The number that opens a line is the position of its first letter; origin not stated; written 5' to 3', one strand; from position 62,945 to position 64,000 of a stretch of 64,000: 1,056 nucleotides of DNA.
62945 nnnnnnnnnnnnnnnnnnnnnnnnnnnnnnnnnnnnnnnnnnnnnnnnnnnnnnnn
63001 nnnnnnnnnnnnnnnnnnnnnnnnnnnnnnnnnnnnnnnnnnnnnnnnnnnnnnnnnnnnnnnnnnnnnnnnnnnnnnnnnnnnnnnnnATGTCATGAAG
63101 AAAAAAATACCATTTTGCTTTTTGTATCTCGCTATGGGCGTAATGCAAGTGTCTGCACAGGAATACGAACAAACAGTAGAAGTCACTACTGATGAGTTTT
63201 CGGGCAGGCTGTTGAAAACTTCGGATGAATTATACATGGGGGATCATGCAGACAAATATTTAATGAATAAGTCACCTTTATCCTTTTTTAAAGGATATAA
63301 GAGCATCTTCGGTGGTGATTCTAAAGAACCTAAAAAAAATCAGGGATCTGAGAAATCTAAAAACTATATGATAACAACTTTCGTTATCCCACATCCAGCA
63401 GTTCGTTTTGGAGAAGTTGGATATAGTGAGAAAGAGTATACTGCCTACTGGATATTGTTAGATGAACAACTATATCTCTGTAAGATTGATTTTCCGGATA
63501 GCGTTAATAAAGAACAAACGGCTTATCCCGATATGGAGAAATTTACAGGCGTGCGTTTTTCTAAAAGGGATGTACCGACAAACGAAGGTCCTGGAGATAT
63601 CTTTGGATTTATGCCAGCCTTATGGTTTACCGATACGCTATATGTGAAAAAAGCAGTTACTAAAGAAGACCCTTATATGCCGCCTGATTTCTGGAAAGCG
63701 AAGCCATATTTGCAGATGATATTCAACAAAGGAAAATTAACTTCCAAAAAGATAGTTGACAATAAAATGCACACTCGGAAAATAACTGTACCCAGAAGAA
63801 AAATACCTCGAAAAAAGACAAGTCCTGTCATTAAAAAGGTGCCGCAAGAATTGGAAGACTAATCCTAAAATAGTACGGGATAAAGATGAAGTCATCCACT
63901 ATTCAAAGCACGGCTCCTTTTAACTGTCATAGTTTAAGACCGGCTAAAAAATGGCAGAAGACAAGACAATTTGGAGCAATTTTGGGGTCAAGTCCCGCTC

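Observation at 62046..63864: Two-gene module: a protein with a Bacteroidales double-glycine-type leader and an HExxH motif, translationally coupled to a secreted basic-tailed protein; a candidate undescribed exported effector/immunity pair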

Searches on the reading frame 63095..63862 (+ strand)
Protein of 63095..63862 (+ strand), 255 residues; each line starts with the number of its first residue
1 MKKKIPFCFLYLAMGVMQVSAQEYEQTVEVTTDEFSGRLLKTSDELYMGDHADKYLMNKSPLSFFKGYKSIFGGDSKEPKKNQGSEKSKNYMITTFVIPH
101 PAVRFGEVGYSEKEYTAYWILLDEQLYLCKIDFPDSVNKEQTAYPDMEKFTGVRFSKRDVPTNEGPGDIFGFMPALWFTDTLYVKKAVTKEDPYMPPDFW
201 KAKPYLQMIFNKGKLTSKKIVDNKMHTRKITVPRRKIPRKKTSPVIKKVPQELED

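Call 3: search_protein_families(library=pfam, proteins=[window:63095-63862:+], max_evalue=1)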
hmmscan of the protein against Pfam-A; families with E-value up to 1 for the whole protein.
window:63095-63862:+ (255 aa): 0 families

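Call 4: search_protein_families(library=ncbifam, proteins=[window:63095-63862:+], max_evalue=1)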
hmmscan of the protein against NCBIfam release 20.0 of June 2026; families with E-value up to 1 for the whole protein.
window:63095-63862:+ (255 aa): 0 families

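Call 6: find_homologous_proteins(query=window:63095-63862:+)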
Query window:63095-63862:+ (255 aa): 14 proteins with E <= 0.001 among 151 candidates.
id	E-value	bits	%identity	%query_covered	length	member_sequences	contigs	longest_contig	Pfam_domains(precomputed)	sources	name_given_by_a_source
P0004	4.3e-165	565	98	100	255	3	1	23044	-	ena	-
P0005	3.1e-142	491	88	96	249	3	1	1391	-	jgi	-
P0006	3.2e-122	425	77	96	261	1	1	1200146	-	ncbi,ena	-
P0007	3.8e-112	392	75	93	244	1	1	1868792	-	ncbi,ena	-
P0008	4.8e-103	362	71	91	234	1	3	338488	-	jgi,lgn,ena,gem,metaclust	metaclust:\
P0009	4.0e-87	310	64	89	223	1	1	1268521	-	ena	-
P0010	2.6e-52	196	48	88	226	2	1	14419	-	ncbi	ncbi:MAG: hypothetical protein ACK5JD_15925 [Mangrovibacterium sp.]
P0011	4.0e-52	195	46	92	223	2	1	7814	-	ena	-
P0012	4.8e-52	195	46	89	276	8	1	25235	-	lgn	-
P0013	1.2e-50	191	46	84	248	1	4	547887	-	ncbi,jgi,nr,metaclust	ncbi:hypothetical protein SAMN05216357_1392 [Porphyromonadaceae bacterium KH3CP3RA]|nr:hypothetical 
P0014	4.0e-48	182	42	86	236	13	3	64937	-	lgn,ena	-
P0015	6.2e-46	175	47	81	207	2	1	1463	-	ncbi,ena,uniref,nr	ncbi:hypothetical protein [Proteiniphilum acetatigenes]|uniref:hypothetical protein n=1 Tax=Proteini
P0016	9.9e-35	138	42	96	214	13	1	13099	-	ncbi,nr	ncbi:MAG: hypothetical protein PHR52_09905 [Fermentimonas sp.]|nr:hypothetical protein [Fermentimona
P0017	7.8e-26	109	47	54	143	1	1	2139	-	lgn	-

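Call 14: find_encoding_contigs(protein=P0013, flank=10000, max_places=2)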
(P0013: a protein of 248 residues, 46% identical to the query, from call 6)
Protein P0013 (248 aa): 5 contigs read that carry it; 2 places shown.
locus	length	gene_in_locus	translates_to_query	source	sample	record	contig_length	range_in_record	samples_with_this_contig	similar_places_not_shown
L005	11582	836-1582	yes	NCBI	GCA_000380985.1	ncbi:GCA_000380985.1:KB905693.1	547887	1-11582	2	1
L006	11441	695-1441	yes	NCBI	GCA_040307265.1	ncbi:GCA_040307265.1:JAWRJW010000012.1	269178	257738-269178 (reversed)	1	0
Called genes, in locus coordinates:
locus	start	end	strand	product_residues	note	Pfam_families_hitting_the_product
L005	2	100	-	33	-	?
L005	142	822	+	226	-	-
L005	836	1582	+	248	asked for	-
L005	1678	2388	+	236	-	PF04488:Gly_transf_sug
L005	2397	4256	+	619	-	PF00535:Glycos_transf_2, PF10111:Glyco_tranf_2_2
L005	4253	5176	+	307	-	PF05147:LANC_like (weak)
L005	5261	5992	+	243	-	PF04488:Gly_transf_sug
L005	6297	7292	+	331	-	PF04616:Glyco_hydro_43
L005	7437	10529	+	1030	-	PF13620:CarboxypepD_reg, PF13715:CarbopepD_reg_2, PF07715:Plug, PF00593:TonB_dep_Rec_b-barrel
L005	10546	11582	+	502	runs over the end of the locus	PF12771:SusD-like_2, PF12741:SusD-like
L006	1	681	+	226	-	?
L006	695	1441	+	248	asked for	-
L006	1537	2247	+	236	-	PF04488:Gly_transf_sug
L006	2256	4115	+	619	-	PF00535:Glycos_transf_2, PF10111:Glyco_tranf_2_2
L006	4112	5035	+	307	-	PF05147:LANC_like (weak)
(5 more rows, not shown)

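Call 15: find_encoding_contigs(protein=P0006, flank=10000, max_places=2)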
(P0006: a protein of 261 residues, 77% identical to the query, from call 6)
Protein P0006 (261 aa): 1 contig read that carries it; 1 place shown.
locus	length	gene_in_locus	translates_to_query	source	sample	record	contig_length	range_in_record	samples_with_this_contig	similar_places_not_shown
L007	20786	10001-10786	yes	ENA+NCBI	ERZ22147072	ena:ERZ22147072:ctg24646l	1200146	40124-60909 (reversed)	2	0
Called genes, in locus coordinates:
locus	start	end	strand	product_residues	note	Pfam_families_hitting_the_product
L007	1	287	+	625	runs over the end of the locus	PF00535:Glycos_transf_2, PF10111:Glyco_tranf_2_2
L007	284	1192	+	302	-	PF05147:LANC_like (weak)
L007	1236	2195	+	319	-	-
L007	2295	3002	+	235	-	-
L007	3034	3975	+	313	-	-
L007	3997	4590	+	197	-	-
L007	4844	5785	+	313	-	-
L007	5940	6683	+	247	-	PF13450:NAD_binding_8, PF03275:GLF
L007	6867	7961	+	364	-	PF13808:DDE_Tnp_1_assoc, PF01609:DDE_Tnp_1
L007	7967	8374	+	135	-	PF03275:GLF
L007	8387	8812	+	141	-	PF12773:DZR (faint), PF13240:Zn_Ribbon_1 (faint), PF24463:DUF7577 (faint)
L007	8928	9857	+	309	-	-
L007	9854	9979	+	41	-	-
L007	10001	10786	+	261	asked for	-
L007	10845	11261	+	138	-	PF16335:GtaA_6_Hairpin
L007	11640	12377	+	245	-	PF14848:HU-DNA_bdg, PF18291:HU-HIG (weak), PF14734:DUF4469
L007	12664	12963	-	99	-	PF05016:ParE_toxin (weak)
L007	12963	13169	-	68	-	-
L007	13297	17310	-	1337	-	PF07494:Reg_prop (faint), PF07495:Y_Y_Y, PF00512:HisKA, PF02518:HATPase_c, PF13581:HATPase_c_2 (weak), PF00072:Response_reg, PF00165:HTH_AraC (weak), PF12833:HTH_18, +1 more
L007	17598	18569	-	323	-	PF04773:FecR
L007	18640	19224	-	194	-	PF00196:GerE (faint), PF07638:Sigma70_ECF, PF04542:Sigma70_r2, PF08281:Sigma70_r4_2, PF04545:Sigma70_r4 (weak)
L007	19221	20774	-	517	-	PF04616:Glyco_hydro_43, PF17851:GH43_C2 (weak)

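Call 16: find_encoding_contigs(protein=P0014, flank=10000, max_places=3)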
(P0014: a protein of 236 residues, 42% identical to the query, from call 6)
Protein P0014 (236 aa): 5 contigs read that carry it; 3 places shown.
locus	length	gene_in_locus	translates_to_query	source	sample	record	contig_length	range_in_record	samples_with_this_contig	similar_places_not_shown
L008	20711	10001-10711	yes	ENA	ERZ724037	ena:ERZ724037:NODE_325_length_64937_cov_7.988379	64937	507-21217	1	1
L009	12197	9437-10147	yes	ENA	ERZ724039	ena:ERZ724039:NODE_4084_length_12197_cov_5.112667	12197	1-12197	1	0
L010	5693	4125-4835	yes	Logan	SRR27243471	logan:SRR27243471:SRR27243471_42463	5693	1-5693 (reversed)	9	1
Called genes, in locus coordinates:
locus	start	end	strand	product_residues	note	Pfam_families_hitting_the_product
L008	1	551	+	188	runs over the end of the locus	-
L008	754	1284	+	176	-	-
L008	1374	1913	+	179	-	-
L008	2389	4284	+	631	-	PF05139:Erythro_esteras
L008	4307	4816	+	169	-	-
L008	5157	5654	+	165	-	PF26566:PH_40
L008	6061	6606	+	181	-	-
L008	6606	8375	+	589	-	PF05139:Erythro_esteras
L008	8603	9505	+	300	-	-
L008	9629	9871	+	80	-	-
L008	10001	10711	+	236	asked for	-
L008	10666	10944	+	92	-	-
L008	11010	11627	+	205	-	-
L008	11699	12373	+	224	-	-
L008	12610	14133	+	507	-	PF02142:MGS, PF01808:AICARFT_IMPCHas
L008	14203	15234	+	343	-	PF06723:MreB_Mbl, PF00022:Actin (faint), PF00012:HSP70, PF11104:PilM_2 (faint), PF14450:FtsA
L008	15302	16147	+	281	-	PF04085:MreC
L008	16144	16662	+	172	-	-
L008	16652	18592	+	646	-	PF03717:PBP_dimer, PF00905:Transpeptidase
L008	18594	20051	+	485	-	PF01098:FTSW_RODA_SPOVE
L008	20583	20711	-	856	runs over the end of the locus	-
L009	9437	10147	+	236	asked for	-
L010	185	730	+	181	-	-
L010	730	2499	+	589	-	PF05139:Erythro_esteras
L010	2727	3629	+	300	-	-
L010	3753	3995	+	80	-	-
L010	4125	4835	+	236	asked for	-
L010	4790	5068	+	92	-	-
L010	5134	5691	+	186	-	?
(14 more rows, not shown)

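Call 45: predict_structure(alignment_id=A2)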
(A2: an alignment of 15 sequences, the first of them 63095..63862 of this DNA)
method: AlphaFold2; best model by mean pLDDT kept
length: 255 residues; sequences in the alignment: 15
mean_pLDDT: 61.6   pTM: 0.57
mean pLDDT of the five models: 61.6, 60.5, 52.8, 50.6, 49.8
residues with pLDDT >= 90: 24; 70-90: 72; 50-70: 76; < 50: 83
segments of 3 or more residues with pLDDT < 50: 1-6, 15-22, 73-110, 190-199, 236-255
pLDDT, mean of each block of 10 residues (from residue 1): 48 49 54 63 74 77 63 41 32 28 39 73 90 70 80 78 59 89 74 39 82 94 71 48 37 37
secondary structure, 60 per line:
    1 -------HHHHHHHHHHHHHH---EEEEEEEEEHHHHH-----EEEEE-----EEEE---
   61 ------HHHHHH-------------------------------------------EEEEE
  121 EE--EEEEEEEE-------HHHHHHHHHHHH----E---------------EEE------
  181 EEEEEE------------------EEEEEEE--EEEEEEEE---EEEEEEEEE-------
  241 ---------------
elements in order: H8-21 E25-33 H34-38 E44-48 E54-57 H67-72 E116-122 E125-132 H140-151 E172-174 E181-186 E205-211 E214-221 E225-233

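Call 51: search_protein_families(library=pfam, alignment_id=A2, max_evalue=1)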
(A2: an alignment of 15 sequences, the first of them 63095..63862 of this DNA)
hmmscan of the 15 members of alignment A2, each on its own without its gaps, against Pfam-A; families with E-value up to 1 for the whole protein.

A. member 1, window:63095-63862:+ (255 aa): 0 families

B. families by the number of members that match (of 15 scanned): 2 families
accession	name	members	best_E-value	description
PF11017.14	DUF2855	2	0.0099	Protein of unknown function (DUF2855)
PF13677.11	MotB_plug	1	0.21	Membrane MotB of proton-channel complex MotA/MotB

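Call 58: search_solved_structures(query=A2, max_evalue=10)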
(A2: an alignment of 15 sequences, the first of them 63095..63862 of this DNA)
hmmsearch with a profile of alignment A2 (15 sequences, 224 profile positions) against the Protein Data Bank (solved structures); distinct sequences matched with E-value up to 10: 0.

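Call 65: search_protein_representatives(alignment_id=A2)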
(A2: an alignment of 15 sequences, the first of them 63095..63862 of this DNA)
Query: 15 sequences, 224 profile positions. Proteins with E-value up to 0.001 (for the whole library): 196; up to 1e-10: 126; up to 1e-30: 12. The best 150 are listed.
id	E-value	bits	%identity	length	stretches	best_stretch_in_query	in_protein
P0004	4.2e-112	389.2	-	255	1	1-223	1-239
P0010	1.1e-100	351.8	-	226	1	1-220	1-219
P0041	1.7e-58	213.9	-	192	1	1-188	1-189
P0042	2.1e-55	203.8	-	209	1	19-223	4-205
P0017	5.0e-54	199.3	-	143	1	83-222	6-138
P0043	8.2e-44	165.9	-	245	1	3-219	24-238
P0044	1.2e-40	155.5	-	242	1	2-220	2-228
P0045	2.3e-39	151.4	-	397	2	14-205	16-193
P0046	2.8e-38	147.8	-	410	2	40-205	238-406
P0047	3.4e-36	141.0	-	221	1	6-214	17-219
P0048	1.4e-31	125.9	-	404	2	40-206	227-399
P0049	1.7e-31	125.6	-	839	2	9-203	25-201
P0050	2.1e-30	122.0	-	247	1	3-217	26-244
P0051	2.4e-30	121.8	-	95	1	132-215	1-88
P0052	2.4e-28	115.3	-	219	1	37-206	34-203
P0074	4.1e-20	88.4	-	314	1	41-205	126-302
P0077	4.8e-20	88.2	-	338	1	40-217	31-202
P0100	5.6e-17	78.1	-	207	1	40-206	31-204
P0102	1.4e-16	76.8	-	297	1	46-214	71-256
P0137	1.6e-12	63.6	-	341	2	95-206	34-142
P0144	5.9e-12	61.7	-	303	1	51-205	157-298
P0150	1.1e-11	60.8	-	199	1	13-208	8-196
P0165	1.5e-10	57.1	-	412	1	3-207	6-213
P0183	8.2e-09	51.4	-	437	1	34-202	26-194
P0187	3.9e-08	49.2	-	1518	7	56-75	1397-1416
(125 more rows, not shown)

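Call 66: search_protein_families(library=pfam, proteins=[P0049, P0187, P0074, P0077, P0165, P0183, P0045, P0137, P0144, P0102], max_evalue=0.01)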
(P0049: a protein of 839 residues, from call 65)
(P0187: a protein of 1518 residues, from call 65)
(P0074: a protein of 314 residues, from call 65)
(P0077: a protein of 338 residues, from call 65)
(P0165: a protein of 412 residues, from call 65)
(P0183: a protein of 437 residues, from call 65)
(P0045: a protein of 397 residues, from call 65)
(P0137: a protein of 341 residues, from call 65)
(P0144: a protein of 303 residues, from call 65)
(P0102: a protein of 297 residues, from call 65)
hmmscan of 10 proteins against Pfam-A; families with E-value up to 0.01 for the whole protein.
P0049 (839 aa): 1 family
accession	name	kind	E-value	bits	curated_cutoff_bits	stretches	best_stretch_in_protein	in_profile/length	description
PF05139.19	Erythro_esteras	-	2.7e-21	77.1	26.4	2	641-805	180-355/358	Erythromycin esterase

P0187 (1518 aa): 1 family
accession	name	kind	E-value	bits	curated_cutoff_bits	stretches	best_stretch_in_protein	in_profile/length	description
PF05269.17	Phage_CII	-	0.00012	22.7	21.3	0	657-676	70-89/91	Bacteriophage CII protein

P0074 (314 aa): 0 families

P0077 (338 aa): 0 families

P0165 (412 aa): 0 families

P0183 (437 aa): 0 families

P0045 (397 aa): 0 families

P0137 (341 aa): 0 families

P0144 (303 aa): 0 families

P0102 (297 aa): 0 families

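Call 67: find_encoding_contigs(protein=P0049, flank=8000, max_places=2)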
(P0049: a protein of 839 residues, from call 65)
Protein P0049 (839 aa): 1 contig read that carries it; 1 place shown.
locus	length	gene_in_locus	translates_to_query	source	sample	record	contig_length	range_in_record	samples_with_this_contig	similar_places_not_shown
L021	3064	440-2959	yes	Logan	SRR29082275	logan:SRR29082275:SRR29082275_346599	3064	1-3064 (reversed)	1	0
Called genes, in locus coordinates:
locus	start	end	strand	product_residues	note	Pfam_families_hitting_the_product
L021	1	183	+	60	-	?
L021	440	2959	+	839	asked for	PF05139:Erythro_esteras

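Call 77: find_encoding_contigs(protein=P0100, flank=8000, max_places=3)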
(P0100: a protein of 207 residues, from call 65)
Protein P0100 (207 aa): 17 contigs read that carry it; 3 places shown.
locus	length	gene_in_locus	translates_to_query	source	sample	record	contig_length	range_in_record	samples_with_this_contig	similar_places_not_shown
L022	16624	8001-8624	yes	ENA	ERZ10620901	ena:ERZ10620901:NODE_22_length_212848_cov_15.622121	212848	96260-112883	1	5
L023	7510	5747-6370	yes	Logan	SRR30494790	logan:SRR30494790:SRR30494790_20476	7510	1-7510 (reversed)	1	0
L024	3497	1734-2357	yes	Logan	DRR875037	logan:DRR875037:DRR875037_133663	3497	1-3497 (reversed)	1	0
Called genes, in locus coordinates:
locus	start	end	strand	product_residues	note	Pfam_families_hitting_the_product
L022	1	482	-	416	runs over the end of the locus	PF12704:MacB_PCD, PF02687:FtsX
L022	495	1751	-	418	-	PF12704:MacB_PCD, PF02687:FtsX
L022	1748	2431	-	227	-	PF00005:ABC_tran, PF02463:SMC_N (weak), PF13304:AAA_21 (faint)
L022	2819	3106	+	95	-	PF13560:HTH_31, PF12844:HTH_19, PF01381:HTH_3, PF13443:HTH_26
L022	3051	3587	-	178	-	-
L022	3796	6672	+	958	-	-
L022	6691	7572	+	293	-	PF13353:Fer4_12 (weak), PF13237:Fer4_10 (faint), PF00037:Fer4 (faint), PF04055:Radical_SAM, PF12837:Fer4_6 (faint), PF13187:Fer4_9 (weak)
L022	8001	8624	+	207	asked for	-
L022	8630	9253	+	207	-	-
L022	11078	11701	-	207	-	-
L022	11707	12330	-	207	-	-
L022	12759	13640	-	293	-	PF13353:Fer4_12 (weak), PF13237:Fer4_10 (faint), PF00037:Fer4 (faint), PF04055:Radical_SAM, PF12837:Fer4_6 (faint), PF13187:Fer4_9 (weak)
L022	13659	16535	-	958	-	-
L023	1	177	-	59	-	?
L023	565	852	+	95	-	PF13560:HTH_31, PF12844:HTH_19, PF01381:HTH_3, PF13443:HTH_26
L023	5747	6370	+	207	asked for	-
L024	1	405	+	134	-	?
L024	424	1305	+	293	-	PF13353:Fer4_12 (weak), PF13237:Fer4_10 (faint), PF00037:Fer4 (faint), PF04055:Radical_SAM, PF12837:Fer4_6 (faint), PF13187:Fer4_9 (weak)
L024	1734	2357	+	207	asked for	-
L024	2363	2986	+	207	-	-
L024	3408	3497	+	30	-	?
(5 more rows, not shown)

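Call 78: find_encoding_contigs(protein=P0150, flank=8000, max_places=3)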
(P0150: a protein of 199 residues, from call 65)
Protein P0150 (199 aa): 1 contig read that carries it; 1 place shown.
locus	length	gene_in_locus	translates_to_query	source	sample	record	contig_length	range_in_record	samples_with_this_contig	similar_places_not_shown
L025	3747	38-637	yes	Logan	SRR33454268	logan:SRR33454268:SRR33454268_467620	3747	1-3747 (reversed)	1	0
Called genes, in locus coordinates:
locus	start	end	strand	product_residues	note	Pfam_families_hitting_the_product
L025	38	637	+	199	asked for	-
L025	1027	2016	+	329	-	-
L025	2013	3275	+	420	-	PF13439:Glyco_transf_4 (weak), PF13579:Glyco_trans_4_4 (faint), PF00534:Glycos_transf_1, PF13692:Glyco_trans_1_4, PF13524:Glyco_trans_1_2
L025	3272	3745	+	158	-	?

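Call 87: search_dna_similar(query=window:63095-63862:+, collection=plasmids, mode=protein, max_evalue=0.001, max_rows=10)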
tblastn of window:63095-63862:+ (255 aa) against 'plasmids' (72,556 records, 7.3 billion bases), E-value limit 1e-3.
No match.
